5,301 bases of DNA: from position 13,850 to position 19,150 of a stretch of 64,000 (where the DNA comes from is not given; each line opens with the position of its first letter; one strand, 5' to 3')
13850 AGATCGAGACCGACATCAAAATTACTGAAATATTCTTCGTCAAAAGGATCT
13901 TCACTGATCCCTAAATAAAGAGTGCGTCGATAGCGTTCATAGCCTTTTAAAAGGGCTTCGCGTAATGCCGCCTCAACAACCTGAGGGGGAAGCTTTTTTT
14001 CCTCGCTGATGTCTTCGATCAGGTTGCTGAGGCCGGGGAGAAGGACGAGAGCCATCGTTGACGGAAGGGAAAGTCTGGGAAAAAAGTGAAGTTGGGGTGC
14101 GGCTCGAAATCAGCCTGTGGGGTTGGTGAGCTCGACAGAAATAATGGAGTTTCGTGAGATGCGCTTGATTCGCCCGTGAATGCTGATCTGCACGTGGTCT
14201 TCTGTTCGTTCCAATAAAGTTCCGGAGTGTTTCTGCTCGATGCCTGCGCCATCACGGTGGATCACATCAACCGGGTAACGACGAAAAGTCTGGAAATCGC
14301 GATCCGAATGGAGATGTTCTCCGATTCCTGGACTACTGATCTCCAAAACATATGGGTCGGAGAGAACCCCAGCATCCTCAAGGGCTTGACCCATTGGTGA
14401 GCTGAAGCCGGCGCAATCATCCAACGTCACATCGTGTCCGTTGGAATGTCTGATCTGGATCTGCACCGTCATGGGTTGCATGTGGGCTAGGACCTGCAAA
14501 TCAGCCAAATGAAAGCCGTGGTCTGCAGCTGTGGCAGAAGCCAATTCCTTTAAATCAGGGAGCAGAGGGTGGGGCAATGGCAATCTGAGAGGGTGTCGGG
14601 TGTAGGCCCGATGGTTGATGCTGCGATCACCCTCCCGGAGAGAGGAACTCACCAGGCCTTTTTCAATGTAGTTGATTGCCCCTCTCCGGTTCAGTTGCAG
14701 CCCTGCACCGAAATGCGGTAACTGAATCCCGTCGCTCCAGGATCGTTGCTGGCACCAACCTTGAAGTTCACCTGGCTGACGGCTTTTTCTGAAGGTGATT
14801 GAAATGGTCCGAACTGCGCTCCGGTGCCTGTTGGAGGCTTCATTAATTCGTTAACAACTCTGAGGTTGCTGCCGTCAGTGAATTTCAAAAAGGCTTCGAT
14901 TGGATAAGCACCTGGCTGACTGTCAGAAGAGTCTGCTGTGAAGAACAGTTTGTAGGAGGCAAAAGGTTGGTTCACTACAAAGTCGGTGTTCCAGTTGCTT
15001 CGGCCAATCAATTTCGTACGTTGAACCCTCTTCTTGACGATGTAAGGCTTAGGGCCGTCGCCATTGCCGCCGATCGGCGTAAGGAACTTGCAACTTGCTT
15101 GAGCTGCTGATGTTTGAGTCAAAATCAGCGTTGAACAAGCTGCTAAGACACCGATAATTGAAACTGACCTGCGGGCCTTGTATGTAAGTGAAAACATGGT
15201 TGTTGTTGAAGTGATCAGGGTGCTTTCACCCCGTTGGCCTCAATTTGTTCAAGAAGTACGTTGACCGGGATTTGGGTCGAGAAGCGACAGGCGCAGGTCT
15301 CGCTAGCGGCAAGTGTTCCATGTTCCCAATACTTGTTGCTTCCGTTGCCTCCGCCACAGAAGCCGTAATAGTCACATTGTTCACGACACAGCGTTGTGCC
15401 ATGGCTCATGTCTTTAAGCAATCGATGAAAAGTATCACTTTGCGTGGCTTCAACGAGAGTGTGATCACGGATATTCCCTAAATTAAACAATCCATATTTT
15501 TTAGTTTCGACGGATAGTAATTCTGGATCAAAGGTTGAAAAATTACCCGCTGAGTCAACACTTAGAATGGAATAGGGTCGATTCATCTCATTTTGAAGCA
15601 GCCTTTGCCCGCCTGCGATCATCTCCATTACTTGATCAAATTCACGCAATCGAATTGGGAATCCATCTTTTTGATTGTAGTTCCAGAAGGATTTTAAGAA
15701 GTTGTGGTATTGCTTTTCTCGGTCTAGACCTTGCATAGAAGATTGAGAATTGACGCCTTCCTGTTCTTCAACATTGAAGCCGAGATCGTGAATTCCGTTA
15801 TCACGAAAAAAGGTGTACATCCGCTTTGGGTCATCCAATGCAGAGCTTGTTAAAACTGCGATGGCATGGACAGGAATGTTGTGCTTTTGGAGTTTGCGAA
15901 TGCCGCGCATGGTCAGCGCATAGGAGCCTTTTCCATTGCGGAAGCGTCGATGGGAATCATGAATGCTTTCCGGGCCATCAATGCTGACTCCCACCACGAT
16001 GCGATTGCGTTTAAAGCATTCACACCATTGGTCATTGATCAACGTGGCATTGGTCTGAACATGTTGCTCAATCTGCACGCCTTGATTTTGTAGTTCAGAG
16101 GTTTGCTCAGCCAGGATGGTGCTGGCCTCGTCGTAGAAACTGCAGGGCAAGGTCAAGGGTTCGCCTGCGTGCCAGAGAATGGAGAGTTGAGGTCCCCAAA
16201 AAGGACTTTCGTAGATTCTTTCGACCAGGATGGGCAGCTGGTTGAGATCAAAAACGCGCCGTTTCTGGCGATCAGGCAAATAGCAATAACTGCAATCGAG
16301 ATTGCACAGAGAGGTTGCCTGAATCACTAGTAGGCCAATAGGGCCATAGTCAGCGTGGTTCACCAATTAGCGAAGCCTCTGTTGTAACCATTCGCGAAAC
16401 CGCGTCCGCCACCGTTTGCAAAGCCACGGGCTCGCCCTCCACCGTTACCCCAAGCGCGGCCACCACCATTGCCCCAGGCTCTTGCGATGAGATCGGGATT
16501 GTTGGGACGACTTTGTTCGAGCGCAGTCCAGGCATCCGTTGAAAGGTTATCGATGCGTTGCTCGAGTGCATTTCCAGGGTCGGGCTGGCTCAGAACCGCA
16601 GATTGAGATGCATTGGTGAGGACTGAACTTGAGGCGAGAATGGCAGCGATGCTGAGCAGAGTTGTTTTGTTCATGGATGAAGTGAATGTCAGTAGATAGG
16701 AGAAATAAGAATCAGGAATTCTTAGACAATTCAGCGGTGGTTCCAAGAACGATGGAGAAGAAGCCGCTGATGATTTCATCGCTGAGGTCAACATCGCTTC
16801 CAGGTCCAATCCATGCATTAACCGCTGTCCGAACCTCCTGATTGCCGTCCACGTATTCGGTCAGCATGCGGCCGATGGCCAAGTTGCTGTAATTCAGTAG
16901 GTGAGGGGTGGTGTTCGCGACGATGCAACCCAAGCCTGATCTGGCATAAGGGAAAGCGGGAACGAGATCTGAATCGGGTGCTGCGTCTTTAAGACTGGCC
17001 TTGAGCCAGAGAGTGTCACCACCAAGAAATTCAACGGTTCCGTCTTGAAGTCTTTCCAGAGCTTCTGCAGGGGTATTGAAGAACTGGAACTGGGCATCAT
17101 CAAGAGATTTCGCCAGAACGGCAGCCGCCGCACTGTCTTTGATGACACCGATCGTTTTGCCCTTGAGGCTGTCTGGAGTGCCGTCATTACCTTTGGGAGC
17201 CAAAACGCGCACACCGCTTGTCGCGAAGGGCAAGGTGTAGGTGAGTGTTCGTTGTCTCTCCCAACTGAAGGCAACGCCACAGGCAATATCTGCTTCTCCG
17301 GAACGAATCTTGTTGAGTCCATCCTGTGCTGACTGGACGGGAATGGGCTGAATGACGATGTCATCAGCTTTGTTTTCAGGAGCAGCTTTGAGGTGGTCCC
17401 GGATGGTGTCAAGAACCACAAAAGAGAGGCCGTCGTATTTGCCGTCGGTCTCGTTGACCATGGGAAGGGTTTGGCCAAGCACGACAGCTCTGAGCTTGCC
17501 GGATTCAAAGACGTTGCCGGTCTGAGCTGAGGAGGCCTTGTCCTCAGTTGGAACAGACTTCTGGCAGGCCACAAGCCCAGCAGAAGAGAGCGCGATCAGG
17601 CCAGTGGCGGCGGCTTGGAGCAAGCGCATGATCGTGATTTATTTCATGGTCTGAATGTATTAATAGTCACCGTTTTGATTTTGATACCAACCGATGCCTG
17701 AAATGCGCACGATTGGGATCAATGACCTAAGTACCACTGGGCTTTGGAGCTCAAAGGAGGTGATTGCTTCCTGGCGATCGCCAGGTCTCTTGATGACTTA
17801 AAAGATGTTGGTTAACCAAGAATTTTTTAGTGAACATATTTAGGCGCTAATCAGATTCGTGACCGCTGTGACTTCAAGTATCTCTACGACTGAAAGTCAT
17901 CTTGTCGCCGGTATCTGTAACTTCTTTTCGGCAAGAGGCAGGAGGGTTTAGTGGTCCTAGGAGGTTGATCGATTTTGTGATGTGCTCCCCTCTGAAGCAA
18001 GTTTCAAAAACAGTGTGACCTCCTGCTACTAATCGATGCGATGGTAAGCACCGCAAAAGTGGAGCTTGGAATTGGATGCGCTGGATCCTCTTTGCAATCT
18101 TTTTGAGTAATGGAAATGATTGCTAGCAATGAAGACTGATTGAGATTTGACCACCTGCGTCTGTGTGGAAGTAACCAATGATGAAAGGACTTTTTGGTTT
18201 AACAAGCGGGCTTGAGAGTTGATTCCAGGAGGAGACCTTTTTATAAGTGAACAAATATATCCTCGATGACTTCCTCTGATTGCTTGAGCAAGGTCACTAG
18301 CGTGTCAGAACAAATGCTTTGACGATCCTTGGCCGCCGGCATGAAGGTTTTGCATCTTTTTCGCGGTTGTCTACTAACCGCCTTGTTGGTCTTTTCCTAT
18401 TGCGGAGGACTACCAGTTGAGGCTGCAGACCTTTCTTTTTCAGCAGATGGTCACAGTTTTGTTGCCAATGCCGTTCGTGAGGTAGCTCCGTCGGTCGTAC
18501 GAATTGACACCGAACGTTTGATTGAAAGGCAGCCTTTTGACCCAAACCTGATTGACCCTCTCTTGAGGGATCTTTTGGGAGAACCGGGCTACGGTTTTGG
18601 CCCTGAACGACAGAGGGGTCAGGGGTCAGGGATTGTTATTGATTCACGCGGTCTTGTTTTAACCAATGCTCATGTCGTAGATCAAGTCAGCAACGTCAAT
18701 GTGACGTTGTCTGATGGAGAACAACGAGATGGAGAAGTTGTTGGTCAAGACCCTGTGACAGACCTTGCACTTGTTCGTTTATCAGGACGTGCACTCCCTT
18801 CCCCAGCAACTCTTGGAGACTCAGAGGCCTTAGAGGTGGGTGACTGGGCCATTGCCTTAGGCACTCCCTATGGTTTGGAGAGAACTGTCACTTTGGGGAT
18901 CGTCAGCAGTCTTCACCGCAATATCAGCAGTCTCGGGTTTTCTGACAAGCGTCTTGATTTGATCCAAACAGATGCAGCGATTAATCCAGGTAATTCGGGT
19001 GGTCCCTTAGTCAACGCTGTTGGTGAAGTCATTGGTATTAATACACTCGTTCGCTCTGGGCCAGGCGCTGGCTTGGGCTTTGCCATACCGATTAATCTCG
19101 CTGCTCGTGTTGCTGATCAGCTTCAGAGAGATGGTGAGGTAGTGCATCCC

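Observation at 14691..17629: Four-gene cassette for a secreted, radical-SAM-modified Gly-rich repeat peptide wedged directly upstream of rimP-nusA-ylxR-infB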

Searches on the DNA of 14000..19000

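Call 51: search_rna_families(source=window, start=14000, end=19000, threshold=evalue, max_evalue=1)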
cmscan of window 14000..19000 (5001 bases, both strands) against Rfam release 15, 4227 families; matches with E-value up to 1: 0.
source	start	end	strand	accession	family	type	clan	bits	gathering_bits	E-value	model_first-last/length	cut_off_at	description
